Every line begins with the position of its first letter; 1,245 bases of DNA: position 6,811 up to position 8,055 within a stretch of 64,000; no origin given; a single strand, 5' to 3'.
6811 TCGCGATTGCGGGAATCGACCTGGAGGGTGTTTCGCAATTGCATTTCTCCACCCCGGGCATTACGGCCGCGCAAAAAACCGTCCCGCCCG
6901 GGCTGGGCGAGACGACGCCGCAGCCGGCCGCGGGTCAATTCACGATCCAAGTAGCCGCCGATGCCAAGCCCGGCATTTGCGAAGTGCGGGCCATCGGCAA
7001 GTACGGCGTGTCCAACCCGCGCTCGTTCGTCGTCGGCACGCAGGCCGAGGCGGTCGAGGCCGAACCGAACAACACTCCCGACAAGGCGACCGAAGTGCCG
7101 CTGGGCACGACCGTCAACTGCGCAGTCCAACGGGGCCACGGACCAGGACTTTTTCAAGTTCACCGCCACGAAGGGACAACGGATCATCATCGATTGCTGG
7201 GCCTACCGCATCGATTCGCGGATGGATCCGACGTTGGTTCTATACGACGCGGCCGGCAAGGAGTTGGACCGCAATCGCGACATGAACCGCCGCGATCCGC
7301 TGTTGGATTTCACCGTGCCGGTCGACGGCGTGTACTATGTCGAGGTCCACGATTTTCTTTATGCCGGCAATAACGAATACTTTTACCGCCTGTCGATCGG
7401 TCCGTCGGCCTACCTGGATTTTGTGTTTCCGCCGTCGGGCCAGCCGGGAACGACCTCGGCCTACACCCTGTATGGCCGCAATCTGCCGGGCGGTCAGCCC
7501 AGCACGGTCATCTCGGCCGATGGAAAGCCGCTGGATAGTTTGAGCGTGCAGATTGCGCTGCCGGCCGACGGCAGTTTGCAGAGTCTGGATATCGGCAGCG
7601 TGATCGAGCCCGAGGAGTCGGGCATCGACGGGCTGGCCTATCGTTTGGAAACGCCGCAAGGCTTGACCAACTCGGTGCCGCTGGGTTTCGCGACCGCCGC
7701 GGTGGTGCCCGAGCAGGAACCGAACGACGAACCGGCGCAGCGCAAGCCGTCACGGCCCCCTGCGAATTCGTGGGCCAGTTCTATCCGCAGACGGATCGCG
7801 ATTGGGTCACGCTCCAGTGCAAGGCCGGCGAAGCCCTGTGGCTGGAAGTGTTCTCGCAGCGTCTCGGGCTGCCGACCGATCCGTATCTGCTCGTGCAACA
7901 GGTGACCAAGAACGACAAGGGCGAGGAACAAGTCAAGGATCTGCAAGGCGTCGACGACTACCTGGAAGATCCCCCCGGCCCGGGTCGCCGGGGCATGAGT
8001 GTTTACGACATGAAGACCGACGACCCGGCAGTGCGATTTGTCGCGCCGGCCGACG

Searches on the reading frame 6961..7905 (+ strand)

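Call 54: search_protein_families(library=pfam, proteins=[window:6961-7905:+], max_evalue=0.001)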
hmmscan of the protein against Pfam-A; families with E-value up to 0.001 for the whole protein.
window:6961-7905:+ (314 aa): 1 family
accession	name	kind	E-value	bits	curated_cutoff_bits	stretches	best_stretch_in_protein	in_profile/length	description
PF04151.21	PPC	-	1.6e-08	35.8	25.9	1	61-130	1-69/70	Bacterial pre-peptidase C-terminal domain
